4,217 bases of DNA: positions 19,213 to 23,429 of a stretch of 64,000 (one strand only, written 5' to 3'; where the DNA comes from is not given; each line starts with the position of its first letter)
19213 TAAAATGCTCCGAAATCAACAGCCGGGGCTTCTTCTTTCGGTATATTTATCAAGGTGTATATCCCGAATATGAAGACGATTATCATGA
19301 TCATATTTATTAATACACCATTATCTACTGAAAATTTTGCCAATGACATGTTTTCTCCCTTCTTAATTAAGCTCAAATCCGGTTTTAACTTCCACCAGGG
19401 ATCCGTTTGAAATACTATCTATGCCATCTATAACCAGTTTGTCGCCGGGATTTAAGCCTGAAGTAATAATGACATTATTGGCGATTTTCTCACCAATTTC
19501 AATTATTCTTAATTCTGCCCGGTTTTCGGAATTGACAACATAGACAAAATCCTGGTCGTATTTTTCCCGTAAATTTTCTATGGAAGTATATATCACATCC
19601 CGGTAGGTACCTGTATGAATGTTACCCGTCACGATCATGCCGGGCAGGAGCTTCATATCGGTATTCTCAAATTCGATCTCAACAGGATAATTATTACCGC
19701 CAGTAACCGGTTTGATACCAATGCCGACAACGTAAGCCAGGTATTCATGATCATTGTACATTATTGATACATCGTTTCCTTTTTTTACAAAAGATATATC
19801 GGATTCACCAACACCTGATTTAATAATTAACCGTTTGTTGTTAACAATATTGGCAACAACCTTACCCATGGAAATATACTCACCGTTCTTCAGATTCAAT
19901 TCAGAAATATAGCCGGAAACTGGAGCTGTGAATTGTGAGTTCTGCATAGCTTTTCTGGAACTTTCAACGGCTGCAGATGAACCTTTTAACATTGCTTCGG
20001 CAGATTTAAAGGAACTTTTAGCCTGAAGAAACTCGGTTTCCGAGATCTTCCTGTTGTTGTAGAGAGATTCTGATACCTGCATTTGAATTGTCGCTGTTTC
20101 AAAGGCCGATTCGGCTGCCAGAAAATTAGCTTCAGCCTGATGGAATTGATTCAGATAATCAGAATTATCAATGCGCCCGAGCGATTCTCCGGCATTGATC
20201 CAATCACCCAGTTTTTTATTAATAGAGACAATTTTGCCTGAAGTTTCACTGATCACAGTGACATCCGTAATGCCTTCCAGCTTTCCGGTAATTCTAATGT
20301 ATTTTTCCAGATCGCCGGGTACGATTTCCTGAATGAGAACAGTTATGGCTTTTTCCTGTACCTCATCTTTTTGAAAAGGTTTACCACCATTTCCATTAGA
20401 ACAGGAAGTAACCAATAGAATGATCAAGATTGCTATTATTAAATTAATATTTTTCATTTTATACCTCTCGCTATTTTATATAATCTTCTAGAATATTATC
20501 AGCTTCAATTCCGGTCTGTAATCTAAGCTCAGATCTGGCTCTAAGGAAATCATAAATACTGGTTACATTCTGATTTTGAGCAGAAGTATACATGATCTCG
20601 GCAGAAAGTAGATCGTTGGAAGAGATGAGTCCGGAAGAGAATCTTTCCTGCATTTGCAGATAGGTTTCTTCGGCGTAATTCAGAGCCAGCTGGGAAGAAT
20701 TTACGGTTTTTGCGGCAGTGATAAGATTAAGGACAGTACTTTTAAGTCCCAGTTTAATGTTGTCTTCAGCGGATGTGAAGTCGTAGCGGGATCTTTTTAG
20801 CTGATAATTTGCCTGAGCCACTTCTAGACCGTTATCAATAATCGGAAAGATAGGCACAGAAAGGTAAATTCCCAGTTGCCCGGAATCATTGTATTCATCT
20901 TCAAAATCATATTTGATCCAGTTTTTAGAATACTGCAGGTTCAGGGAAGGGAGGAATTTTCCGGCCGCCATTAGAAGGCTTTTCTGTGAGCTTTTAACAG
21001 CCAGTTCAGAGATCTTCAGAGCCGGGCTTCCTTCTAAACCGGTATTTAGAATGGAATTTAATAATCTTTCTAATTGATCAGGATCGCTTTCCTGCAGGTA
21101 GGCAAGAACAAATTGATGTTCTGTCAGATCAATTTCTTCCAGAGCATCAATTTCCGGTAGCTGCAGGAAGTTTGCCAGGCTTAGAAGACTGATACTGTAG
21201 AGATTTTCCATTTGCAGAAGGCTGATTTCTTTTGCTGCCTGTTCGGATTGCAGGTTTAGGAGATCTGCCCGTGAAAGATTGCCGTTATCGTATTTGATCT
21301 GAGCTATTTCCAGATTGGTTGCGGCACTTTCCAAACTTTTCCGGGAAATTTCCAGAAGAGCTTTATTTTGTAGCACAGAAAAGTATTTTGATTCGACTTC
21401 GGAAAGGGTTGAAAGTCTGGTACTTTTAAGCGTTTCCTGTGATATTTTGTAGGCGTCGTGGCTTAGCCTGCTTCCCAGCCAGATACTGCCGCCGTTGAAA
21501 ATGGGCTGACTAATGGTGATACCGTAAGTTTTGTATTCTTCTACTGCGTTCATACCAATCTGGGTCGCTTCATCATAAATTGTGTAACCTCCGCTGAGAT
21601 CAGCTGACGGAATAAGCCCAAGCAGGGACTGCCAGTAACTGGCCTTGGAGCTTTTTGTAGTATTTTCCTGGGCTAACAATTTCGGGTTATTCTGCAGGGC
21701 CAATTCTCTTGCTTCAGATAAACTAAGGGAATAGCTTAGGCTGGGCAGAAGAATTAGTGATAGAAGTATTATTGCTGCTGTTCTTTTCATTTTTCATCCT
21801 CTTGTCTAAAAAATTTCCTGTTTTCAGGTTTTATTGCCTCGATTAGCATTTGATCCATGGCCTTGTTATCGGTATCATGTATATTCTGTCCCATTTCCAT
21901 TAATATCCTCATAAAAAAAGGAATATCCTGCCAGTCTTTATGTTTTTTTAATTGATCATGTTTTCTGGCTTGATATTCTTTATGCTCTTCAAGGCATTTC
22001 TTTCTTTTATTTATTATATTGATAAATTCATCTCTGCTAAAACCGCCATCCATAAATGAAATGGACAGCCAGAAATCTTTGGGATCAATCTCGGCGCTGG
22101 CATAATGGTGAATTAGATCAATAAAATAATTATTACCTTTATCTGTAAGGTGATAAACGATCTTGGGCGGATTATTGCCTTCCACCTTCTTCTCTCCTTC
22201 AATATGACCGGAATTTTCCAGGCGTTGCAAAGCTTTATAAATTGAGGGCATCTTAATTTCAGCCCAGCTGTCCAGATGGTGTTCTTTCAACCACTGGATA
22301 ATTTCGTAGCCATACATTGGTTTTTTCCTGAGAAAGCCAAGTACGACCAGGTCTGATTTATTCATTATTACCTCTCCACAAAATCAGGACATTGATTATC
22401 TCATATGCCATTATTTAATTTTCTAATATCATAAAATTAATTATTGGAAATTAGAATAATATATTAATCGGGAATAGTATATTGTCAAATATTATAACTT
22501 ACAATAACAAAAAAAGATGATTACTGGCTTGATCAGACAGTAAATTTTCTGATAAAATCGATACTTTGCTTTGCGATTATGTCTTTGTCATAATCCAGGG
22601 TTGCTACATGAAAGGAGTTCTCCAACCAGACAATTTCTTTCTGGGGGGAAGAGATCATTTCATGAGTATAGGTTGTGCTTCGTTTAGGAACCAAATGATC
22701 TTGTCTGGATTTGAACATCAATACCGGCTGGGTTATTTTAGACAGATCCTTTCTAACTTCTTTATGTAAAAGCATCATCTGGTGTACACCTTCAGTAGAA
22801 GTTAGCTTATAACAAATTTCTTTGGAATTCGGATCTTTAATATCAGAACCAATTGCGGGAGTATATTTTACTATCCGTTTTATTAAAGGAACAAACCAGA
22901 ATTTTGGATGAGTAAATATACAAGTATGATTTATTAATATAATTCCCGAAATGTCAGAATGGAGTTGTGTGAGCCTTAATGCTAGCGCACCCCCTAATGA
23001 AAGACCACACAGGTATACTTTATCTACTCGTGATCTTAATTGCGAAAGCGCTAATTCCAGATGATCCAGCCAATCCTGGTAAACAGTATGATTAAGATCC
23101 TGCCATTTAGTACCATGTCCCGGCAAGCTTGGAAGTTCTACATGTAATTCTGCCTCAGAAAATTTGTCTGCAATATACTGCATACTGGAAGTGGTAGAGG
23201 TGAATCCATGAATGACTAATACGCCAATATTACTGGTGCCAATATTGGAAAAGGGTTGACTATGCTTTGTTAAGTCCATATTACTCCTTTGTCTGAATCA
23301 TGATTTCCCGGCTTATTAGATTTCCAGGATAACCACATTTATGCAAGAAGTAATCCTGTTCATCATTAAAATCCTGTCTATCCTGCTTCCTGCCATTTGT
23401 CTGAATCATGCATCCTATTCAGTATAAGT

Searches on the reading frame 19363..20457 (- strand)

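Call 13: search_protein_families(library=pfam, proteins=[window:19363-20457:-], max_evalue=0.001)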
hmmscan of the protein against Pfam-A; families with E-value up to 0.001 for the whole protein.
window:19363-20457:- (364 aa): 4 families
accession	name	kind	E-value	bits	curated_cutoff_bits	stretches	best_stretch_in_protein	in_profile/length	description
PF13437.12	HlyD_3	-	5.1e-18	66.2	22.2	1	176-273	2-106/106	HlyD family secretion protein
PF16576.10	HlyD_D23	-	2.3e-17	63.4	30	1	64-276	18-214/214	Barrel-sandwich domain of CusB or HlyD membrane-fusion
PF00364.28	Biotin_lipoyl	-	6.9e-06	26.3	22.1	0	175-204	44-73/73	Biotin-requiring enzyme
PF12700.13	HlyD_2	-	0.00079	18.7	25.1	1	188-323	246-377/416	HlyD family secretion protein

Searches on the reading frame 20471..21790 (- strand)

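Call 13: search_protein_families(library=pfam, proteins=[window:20471-21790:-], max_evalue=0.001)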
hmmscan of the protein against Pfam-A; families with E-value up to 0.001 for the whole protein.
window:20471-21790:- (439 aa): 1 family
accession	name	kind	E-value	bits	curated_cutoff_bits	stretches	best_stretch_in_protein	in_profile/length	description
PF02321.23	OEP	-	2.9e-54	184.2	22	2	245-427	2-187/187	Outer membrane efflux protein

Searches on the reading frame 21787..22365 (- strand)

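Call 13: search_protein_families(library=pfam, proteins=[window:21787-22365:-], max_evalue=0.001)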
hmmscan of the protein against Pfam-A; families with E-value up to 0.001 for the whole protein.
window:21787-22365:- (192 aa): 2 families
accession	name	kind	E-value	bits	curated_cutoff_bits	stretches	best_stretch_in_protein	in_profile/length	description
PF03551.20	PadR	-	3.9e-17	62.5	27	1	8-80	1-72/75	Transcriptional regulator PadR-like family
PF13601.12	HTH_34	-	0.001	19.6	27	0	41-84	30-72/80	Winged helix DNA-binding domain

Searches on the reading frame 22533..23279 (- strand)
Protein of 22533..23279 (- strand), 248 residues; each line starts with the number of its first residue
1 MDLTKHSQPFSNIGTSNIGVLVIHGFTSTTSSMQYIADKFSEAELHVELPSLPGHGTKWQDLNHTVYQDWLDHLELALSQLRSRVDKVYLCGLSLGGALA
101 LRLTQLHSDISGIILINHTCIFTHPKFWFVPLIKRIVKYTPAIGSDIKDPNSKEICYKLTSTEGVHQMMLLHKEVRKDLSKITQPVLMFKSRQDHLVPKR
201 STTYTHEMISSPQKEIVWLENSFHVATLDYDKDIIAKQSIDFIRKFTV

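Call 13: search_protein_families(library=pfam, proteins=[window:22533-23279:-], max_evalue=0.001)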
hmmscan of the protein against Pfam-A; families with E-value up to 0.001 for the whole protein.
window:22533-23279:- (248 aa): 6 families
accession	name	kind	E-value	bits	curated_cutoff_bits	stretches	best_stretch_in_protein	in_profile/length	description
PF12146.15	Hydrolase_4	-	8.1e-20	71.6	27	1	20-227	7-235/239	Serine aminopeptidase, S33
PF00561.26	Abhydrolase_1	-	2.6e-10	40.8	25.8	1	20-118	3-102/245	alpha/beta hydrolase fold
PF12697.13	Abhydrolase_6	-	8.2e-10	40.1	26.3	1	20-140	1-108/217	Alpha/beta hydrolase family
PF05728.18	UPF0227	-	3.6e-05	24.2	21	1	22-221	4-168/187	Uncharacterised protein family (UPF0227)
PF12740.14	PETase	-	0.0002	21.3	28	0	176-246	161-232/263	PET hydrolase-like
PF01738.24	DLH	-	0.00032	20.8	21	0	61-107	73-118/217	Dienelactone hydrolase family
